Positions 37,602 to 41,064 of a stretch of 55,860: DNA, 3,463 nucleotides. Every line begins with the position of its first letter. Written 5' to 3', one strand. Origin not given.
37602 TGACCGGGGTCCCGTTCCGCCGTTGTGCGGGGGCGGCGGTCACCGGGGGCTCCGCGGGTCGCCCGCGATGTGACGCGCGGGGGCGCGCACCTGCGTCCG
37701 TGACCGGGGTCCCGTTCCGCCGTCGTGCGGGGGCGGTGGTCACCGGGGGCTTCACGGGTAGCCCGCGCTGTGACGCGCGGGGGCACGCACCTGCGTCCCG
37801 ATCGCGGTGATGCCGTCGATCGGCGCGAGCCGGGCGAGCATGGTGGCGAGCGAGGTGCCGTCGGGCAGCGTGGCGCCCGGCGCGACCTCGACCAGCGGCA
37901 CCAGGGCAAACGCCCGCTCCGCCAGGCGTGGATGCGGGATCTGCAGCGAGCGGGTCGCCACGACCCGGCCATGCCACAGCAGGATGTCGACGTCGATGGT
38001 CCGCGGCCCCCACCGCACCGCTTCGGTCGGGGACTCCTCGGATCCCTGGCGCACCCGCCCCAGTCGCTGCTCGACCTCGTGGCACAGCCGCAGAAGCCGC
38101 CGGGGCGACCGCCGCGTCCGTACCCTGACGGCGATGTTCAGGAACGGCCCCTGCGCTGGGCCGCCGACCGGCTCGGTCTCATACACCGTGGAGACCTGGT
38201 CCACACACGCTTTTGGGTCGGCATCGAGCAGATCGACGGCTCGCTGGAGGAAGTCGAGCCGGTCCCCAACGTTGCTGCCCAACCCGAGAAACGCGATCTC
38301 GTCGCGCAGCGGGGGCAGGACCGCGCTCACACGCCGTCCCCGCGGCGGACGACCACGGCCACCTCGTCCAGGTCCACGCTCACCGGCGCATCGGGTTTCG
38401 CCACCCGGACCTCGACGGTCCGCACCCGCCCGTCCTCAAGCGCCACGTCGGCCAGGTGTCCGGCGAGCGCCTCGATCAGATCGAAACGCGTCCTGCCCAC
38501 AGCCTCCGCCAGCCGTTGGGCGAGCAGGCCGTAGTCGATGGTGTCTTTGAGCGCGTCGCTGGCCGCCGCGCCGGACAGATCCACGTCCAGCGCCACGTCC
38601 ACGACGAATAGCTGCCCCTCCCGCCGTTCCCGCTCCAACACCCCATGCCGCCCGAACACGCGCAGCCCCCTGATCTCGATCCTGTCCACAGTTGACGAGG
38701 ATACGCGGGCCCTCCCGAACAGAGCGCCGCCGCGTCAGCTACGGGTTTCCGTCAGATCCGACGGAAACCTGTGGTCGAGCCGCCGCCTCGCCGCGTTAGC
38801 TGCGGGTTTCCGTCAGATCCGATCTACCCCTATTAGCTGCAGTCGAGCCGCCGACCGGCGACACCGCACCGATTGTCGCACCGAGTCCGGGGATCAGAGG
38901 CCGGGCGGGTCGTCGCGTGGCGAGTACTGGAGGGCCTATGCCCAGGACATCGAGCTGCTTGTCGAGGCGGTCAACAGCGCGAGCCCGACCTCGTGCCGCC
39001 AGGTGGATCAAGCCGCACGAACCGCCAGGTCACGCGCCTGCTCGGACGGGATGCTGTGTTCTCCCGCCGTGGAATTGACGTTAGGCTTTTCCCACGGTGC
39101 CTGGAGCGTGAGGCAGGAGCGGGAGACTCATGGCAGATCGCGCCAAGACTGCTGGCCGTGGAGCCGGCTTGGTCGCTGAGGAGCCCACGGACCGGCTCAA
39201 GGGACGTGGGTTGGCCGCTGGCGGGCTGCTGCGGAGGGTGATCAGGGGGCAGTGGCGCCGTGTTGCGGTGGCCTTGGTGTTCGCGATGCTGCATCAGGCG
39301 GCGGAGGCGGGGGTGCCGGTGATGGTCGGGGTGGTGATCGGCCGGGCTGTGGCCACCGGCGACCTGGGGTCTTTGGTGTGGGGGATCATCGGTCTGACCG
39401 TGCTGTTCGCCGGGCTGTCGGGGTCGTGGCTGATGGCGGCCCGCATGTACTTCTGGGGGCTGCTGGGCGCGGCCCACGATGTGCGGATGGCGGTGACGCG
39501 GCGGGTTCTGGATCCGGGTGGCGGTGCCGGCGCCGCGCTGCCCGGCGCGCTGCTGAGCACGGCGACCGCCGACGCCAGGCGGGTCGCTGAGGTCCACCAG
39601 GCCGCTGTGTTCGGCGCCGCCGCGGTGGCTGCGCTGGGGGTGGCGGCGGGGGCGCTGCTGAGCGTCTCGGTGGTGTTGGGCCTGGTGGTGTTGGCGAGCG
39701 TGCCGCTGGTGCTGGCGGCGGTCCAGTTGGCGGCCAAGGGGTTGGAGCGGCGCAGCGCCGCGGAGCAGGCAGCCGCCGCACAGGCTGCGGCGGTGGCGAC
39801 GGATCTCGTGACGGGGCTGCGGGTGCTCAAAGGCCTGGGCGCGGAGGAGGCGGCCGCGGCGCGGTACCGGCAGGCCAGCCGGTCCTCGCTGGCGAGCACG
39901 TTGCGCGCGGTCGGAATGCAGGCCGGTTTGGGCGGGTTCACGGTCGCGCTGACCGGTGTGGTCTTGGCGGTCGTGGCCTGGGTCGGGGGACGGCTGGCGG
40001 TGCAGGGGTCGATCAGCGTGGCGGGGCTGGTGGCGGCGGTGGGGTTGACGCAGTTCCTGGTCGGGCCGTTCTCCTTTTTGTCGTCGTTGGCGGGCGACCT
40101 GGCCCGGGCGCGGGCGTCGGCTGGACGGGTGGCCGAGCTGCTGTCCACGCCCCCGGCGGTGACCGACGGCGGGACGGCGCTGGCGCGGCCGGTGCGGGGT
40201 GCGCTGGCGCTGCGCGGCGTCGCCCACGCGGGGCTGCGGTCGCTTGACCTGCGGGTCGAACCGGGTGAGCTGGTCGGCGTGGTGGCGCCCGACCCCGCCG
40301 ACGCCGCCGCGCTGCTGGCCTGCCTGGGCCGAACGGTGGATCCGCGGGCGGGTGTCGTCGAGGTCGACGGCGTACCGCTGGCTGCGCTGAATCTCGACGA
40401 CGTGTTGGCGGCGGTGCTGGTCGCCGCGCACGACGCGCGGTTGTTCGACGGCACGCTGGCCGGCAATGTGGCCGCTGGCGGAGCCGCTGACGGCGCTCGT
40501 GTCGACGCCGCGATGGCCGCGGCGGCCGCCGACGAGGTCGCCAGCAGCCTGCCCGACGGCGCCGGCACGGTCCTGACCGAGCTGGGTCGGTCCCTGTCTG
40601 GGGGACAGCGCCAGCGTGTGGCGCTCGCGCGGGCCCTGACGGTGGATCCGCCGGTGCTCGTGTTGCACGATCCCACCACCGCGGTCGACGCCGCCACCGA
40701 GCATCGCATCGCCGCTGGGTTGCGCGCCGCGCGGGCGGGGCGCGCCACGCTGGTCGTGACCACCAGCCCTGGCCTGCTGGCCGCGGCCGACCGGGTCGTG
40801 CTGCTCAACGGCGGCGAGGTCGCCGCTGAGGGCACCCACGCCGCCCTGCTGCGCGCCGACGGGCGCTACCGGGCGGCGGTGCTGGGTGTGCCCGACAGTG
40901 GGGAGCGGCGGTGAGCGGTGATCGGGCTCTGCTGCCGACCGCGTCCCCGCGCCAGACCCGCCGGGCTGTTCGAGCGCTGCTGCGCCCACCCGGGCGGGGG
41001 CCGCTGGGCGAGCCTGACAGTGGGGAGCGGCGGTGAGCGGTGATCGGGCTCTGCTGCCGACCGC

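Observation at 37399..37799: MIRU-like 99-bp x3.9 tandem repeat inside the folK-panC operon, with a repeat-encoded ORF coupled to both neighbours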

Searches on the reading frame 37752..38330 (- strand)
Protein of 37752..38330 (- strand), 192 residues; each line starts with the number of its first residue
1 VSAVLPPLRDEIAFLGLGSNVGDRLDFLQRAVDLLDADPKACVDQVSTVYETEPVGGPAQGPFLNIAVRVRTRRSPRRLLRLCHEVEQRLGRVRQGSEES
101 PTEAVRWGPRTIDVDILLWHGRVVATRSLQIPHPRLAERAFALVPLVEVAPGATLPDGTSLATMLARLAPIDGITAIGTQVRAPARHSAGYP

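Call 9: search_protein_families(library=pfam, proteins=[window:37752-38330:-], max_evalue=0.01)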
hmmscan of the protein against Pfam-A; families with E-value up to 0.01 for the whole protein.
window:37752-38330:- (192 aa): 1 family
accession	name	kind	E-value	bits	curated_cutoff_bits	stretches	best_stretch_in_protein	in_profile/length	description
PF01288.25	HPPK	-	5.5e-37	127.1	25.7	1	14-151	1-116/116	7,8-dihydro-6-hydroxymethylpterin-pyrophosphokinase (HPPK)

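Call 11: find_encoding_contigs(protein=window:37752-38330:-, flank=10000, max_places=10)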
Protein window:37752-38330:- (192 aa): 4 contigs read that carry it; 2 places shown.
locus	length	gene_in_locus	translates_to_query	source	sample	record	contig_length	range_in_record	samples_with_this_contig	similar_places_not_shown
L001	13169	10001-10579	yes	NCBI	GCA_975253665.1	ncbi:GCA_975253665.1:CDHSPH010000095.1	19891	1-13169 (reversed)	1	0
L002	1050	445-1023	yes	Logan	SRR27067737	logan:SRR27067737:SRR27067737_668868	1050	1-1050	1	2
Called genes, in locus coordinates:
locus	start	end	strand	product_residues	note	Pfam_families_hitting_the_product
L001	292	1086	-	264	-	PF03808:Glyco_tran_WecG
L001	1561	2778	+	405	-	PF00067:p450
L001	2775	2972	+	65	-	PF06902:Fer4_19, PF13459:Fer4_15, PF13370:Fer4_13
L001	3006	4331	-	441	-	PF00324:AA_permease, PF13520:AA_permease_2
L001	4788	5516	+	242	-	-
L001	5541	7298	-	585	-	PF00664:ABC_membrane, PF00005:ABC_tran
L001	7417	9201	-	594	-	PF00664:ABC_membrane, PF00005:ABC_tran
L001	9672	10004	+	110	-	PF02152:FolB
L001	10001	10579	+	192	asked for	PF01288:HPPK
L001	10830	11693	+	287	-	PF03807:F420_oxidored (weak), PF10727:Rossmann-like, PF10728:DUF2520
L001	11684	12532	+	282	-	PF02569:Pantoate_ligase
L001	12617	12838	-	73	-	-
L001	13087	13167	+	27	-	?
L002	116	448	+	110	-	PF02152:FolB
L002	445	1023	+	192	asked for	PF01288:HPPK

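Call 18: find_homologous_proteins(query=window:37752-38330:-, max_evalue=1e-30)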
Query window:37752-38330:- (192 aa): 1427 proteins with E <= 1e-30 among 8000 candidates; the best 120 are listed.
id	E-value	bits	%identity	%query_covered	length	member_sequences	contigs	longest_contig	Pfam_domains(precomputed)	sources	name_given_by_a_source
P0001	1.8e-120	418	100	100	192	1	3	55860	PF01288.26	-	-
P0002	3.0e-93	329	81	97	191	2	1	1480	PF01288.26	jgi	jgi:2-amino-4-hydroxy-6-hydroxymethyldihydropteridine diphosphokinase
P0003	2.0e-92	326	82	97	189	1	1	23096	PF01288.26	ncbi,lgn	ncbi:MAG: 2-amino-4-hydroxy-6-hydroxymethyldihydropteridine diphosphokinase [Egibacteraceae bacteriu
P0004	1.9e-91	323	82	100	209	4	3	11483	PF01288.26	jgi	jgi:2-amino-4-hydroxy-6-hydroxymethyldihydropteridine diphosphokinase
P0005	3.0e-91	322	84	96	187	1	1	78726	PF01288.26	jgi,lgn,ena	jgi:2-amino-4-hydroxy-6-hydroxymethyldihydropteridine diphosphokinase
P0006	5.1e-89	315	83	96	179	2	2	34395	PF01288.26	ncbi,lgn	ncbi:MAG: 2-amino-4-hydroxy-6-hydroxymethyldihydropteridine diphosphokinase [Egibacteraceae bacteriu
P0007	8.0e-89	315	82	96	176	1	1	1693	PF01288.26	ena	-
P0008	1.1e-88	314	74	96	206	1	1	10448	PF01288.26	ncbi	ncbi:MAG: 2-amino-4-hydroxy-6-hydroxymethyldihydropteridine diphosphokinase [Egibacteraceae bacteriu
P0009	3.0e-88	313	81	99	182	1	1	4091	PF01288.26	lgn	-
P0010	5.5e-88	312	78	97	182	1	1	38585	PF01288.26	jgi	jgi:2-amino-4-hydroxy-6-hydroxymethyldihydropteridine diphosphokinase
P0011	1.2e-87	311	80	97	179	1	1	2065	PF01288.26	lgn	-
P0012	1.3e-87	311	78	98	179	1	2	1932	PF01288.26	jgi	jgi:2-amino-4-hydroxy-6-hydroxymethyldihydropteridine diphosphokinase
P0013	2.9e-87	309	80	96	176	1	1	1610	PF01288.26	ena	-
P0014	4.5e-87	309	81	96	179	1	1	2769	PF01288.26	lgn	-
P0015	7.7e-87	308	78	100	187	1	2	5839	PF01288.26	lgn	-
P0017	1.1e-86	308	79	98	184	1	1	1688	PF01288.26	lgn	-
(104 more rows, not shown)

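Call 21: find_encoding_contigs(protein=P0004, flank=3000, max_places=4)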
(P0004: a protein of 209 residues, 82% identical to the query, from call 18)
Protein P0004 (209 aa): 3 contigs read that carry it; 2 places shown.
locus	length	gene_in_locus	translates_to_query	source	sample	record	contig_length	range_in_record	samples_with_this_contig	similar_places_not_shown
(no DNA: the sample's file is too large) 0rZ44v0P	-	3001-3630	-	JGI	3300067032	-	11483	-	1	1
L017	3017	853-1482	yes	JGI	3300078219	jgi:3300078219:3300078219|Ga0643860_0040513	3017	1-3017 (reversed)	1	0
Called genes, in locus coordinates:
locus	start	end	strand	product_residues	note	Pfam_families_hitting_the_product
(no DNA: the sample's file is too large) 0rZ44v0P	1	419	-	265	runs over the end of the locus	PF00005:ABC_tran, PF13304:AAA_21 (faint)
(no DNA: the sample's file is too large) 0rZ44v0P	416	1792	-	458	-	PF25919:BSH_CusB (faint), PF25973:BSH_CzcB (faint), PF25990:Beta-barrel_YknX (weak), PF26002:Beta-barrel_AprE (weak), PF25989:YknX_C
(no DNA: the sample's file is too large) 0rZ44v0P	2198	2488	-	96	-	-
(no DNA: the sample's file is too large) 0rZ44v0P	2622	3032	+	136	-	PF02152:FolB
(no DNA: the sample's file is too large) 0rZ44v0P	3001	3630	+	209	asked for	PF01288:HPPK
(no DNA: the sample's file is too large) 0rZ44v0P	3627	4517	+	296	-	PF10727:Rossmann-like, PF03807:F420_oxidored (weak), PF10728:DUF2520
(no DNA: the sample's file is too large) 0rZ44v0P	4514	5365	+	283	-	PF02569:Pantoate_ligase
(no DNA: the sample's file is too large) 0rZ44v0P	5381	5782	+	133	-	PF02261:Asp_decarbox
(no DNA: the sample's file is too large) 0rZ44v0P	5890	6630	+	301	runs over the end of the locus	PF02749:QRPTase_N, PF01729:QRPTase_C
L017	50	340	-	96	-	-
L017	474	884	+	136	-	PF02152:FolB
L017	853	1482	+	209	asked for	PF01288:HPPK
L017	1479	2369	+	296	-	PF10727:Rossmann-like, PF03807:F420_oxidored (weak), PF10728:DUF2520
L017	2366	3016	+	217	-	?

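Call 22: find_encoding_contigs(protein=P0005, flank=3000, max_places=4)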
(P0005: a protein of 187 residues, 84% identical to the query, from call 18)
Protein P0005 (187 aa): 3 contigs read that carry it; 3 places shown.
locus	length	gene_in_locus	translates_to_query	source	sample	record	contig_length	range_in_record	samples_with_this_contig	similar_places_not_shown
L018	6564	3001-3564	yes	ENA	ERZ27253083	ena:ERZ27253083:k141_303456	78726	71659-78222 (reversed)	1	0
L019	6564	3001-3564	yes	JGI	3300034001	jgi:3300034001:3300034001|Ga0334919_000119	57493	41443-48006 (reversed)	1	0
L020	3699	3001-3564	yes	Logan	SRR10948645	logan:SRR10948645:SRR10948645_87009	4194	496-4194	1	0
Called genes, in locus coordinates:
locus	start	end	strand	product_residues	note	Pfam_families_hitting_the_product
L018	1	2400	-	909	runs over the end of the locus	-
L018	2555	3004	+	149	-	PF02152:FolB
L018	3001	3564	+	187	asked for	PF01288:HPPK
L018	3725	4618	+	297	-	PF03807:F420_oxidored (weak), PF10727:Rossmann-like, PF10728:DUF2520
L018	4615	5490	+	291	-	PF02569:Pantoate_ligase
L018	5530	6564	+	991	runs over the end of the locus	PF13191:AAA_16, PF13401:AAA_22 (faint), PF13424:TPR_12 (faint), PF17874:TPR_MalT, PF00196:GerE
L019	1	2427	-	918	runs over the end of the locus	-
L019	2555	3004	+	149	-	PF02152:FolB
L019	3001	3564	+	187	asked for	PF01288:HPPK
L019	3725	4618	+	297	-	PF03807:F420_oxidored (weak), PF10727:Rossmann-like, PF10728:DUF2520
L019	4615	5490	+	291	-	PF02569:Pantoate_ligase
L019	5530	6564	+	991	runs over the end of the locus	PF13191:AAA_16, PF13401:AAA_22 (faint), PF13424:TPR_12 (faint), PF17874:TPR_MalT, PF00196:GerE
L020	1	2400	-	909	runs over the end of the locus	-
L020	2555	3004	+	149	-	PF02152:FolB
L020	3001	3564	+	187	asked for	PF01288:HPPK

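Call 24: find_related_loci(query=window:37752-38330:-, collection=metagenome_contigs, flank=2500)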
Query window:37752-38330:- (192 aa) in metagenome_contigs; peptide patterns used: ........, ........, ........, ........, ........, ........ (x = any residue, [..] = any of these).
574 stretches matched a pattern; 145 encode a relative of the query (tblastn E <= 1e-3); the best 80 are kept; 80 distinct loci.
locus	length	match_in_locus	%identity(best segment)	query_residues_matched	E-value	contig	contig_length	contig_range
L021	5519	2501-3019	78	2-183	7e-79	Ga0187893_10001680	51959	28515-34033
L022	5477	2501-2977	45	14-185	1e-37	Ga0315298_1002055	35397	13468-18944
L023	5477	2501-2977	45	14-185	1e-37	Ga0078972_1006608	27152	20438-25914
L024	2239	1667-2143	45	14-185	8e-38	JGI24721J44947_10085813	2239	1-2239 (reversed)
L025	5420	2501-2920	48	8-156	6e-38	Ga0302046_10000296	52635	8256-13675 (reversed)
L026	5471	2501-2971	48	14-180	1e-36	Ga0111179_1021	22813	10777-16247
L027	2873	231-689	44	12-174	4e-35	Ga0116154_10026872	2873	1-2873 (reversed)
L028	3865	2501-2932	47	2-151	4e-34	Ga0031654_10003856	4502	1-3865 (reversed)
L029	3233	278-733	46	7-165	6e-34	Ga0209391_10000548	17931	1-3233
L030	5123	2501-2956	46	7-165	6e-34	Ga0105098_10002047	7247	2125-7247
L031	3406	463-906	46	12-170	5e-34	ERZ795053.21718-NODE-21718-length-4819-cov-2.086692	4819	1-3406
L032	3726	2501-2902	48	12-156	6e-34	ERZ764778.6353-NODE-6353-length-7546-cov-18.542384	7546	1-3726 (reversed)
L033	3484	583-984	48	12-156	8e-34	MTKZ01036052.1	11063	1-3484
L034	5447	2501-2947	46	11-165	1e-33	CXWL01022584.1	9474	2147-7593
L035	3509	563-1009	46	11-165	1e-33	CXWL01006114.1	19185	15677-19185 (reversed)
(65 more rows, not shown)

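Call 31: find_encoding_contigs(protein=P0015, flank=2000, max_places=2)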
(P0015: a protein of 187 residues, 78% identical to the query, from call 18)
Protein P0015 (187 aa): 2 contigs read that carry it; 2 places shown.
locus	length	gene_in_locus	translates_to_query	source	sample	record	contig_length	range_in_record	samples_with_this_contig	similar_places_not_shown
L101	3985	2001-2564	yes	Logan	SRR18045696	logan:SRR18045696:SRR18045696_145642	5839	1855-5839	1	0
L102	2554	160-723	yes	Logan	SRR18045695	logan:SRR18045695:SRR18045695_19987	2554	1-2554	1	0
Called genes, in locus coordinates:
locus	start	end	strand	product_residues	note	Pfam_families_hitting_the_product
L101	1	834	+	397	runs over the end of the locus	PF00809:Pterin_bind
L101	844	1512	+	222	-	PF00551:Formyl_trans_N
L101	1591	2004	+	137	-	PF02152:FolB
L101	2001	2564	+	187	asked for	PF01288:HPPK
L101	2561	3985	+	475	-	?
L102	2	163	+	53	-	?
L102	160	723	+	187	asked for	PF01288:HPPK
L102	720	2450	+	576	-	PF03807:F420_oxidored, PF10727:Rossmann-like, PF10728:DUF2520, PF02569:Pantoate_ligase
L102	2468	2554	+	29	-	?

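Call 32: find_encoding_contigs(protein=P0003, flank=2000, max_places=2)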
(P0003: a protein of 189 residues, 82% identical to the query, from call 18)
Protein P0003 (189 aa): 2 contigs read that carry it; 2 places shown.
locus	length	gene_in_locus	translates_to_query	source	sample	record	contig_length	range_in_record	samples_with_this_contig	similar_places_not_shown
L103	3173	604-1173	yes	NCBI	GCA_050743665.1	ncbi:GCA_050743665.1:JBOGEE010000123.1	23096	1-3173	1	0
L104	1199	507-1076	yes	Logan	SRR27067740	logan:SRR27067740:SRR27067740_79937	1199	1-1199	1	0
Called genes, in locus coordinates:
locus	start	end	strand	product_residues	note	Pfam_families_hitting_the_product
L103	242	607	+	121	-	PF02152:FolB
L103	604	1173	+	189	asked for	PF01288:HPPK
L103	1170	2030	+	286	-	PF03807:F420_oxidored (weak), PF10727:Rossmann-like, PF10728:DUF2520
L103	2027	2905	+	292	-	PF02569:Pantoate_ligase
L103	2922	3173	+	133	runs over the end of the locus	PF02261:Asp_decarbox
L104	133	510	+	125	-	PF02152:FolB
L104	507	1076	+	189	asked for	PF01288:HPPK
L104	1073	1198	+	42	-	?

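Call 33: find_encoding_contigs(protein=P0009, flank=2000, max_places=2)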
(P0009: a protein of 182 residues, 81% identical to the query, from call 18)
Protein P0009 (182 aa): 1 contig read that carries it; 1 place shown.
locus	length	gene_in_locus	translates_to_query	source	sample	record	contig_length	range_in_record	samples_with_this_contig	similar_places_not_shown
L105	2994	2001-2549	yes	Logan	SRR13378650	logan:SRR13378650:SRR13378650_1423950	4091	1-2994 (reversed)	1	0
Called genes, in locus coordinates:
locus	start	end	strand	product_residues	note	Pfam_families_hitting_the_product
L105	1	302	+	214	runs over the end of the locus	PF01227:GTP_cyclohydroI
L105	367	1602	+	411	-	PF00809:Pterin_bind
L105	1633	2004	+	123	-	PF02152:FolB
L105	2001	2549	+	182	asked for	PF01288:HPPK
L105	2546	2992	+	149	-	?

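Call 34: find_encoding_contigs(protein=P0008, flank=2000, max_places=2)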
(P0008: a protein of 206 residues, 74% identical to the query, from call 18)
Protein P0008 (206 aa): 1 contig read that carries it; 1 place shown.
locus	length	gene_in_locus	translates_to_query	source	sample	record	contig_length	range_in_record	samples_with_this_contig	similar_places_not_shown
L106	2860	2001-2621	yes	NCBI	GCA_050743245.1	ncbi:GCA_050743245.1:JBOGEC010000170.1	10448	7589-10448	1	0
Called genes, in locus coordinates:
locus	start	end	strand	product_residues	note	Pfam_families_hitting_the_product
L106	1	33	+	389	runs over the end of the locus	PF00809:Pterin_bind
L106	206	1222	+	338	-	PF00989:PAS, PF08448:PAS_4 (weak), PF13188:PAS_8 (weak), PF01740:STAS, PF13466:STAS_2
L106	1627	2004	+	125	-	PF02152:FolB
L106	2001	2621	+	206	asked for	PF01288:HPPK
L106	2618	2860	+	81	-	PF03807:F420_oxidored, PF07991:KARI_N (weak), PF10727:Rossmann-like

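Call 60: find_encoding_contigs(protein=P0002, flank=1500, max_places=2)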
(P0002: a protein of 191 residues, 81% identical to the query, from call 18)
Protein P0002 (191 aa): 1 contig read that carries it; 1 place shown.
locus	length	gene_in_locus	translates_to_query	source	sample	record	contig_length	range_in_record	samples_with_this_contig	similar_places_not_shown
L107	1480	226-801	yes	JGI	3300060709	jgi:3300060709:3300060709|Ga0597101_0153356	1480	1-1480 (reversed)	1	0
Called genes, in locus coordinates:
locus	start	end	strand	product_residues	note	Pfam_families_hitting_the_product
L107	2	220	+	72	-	?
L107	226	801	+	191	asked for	PF01288:HPPK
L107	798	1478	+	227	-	?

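Call 61: find_encoding_contigs(protein=P0017, flank=1500, max_places=2)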
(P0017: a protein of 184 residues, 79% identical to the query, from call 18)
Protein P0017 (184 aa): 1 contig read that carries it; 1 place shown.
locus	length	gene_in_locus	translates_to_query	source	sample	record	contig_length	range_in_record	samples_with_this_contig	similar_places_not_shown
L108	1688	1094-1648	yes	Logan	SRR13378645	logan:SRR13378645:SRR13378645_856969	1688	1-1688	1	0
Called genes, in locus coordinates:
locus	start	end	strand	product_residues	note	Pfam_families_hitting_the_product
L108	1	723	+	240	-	?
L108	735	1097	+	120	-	PF02152:FolB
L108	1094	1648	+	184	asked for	PF01288:HPPK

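Call 62: find_encoding_contigs(protein=P0010, flank=1500, max_places=2)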
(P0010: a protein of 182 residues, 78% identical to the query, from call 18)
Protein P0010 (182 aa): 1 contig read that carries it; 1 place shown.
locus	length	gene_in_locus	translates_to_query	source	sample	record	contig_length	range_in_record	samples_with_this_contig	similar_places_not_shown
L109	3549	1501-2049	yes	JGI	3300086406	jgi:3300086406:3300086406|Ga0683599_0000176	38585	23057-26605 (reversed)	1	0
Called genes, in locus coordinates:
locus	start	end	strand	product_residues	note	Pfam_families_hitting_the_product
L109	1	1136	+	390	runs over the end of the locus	PF00809:Pterin_bind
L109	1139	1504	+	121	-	PF02152:FolB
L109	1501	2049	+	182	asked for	PF01288:HPPK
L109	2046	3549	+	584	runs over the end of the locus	PF03807:F420_oxidored (weak), PF10727:Rossmann-like, PF10728:DUF2520, PF02569:Pantoate_ligase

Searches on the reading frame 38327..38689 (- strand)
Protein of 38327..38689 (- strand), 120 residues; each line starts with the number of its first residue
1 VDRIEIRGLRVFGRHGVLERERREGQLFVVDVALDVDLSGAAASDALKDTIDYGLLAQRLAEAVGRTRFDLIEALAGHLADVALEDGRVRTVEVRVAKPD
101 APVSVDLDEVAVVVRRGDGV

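Call 9: search_protein_families(library=pfam, proteins=[window:38327-38689:-], max_evalue=0.01)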
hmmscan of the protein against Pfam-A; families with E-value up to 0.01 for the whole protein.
window:38327-38689:- (120 aa): 1 family
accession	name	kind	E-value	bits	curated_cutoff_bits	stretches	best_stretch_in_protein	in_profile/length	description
PF02152.23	FolB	-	7.5e-34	117.1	31.8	1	4-114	1-112/113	Dihydroneopterin aldolase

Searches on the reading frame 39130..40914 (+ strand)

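Call 50: search_protein_families(library=ncbifam, proteins=[window:39130-40914:+], max_evalue=0.001)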
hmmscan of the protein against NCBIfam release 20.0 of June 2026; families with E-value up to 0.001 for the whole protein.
window:39130-40914:+ (594 aa): 156 families (the best 25 are shown)
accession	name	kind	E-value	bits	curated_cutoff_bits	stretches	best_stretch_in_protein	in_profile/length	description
TIGR02204.1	MsbA_rel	hypoth_equivalog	3.5e-66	224.1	780.4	1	42-581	17-569/576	ABC transporter, permease/ATP-binding protein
TIGR02203.1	MsbA_lipidA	equivalog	2.9e-65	220.9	602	1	38-581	9-563/572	lipid A export permease/ATP-binding protein MsbA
TIGR03375.1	type_I_sec_LssB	subfamily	3.9e-58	197.3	693.1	1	176-576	282-691/696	type I secretion system permease/ATPase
TIGR00958.1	3a01208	subfamily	1.6e-57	195.3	874.6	1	36-582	154-709/711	antigen peptide transporter 2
NF052233.1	CphA_assoc_ABC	equivalog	1.4e-52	179.1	880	1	139-580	287-736/766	cyanophycin metabolism-associated ABC transporter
TIGR01846.1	type_I_sec_HlyB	subfamily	4.7e-50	170.6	725.55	1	174-581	271-686/694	type I secretion system permease/ATPase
NF045513.1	HepA_fam_ABC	equivalog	3.1e-47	161.3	725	1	138-579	151-601/610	heterocyst formation ABC transporter subunit HepA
NF008055.0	PRK10789.1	equivalog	3.2e-46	158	845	1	39-582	12-566/590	SmdA family multidrug ABC transporter permease/ATP-binding protein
NF010178.0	PRK13657.1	equivalog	8e-45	153.3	733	1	166-582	141-565/588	glucan ABC transporter ATP-binding protein/ permease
TIGR02868.1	CydC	equivalog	2e-43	148.8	329.05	1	41-546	11-529/530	thiol reductant ABC exporter subunit CydC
TIGR03796.1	NHLM_micro_ABC1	equivalog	8e-42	143.3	853.3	1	149-582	260-707/710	NHLP family bacteriocin export ABC transporter peptidase/permease/ATPase subunit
TIGR01842.1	type_I_sec_PrtD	subfamily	1.7e-41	142.4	510.15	1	178-574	138-541/544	type I secretion system permease/ATPase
TIGR02857.1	CydD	equivalog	3.8e-41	141.6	435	1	48-559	8-529/529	thiol reductant ABC exporter subunit CydD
NF008381.0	PRK11176.1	equivalog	1.2e-40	139.4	867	1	139-581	122-573/582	lipid A ABC transporter ATP-binding protein/permease MsbA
TIGR01192.1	chvA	subfamily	1.2e-37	129.8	585.4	1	177-582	154-565/585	glucan export ABC transporter ATP-binding protein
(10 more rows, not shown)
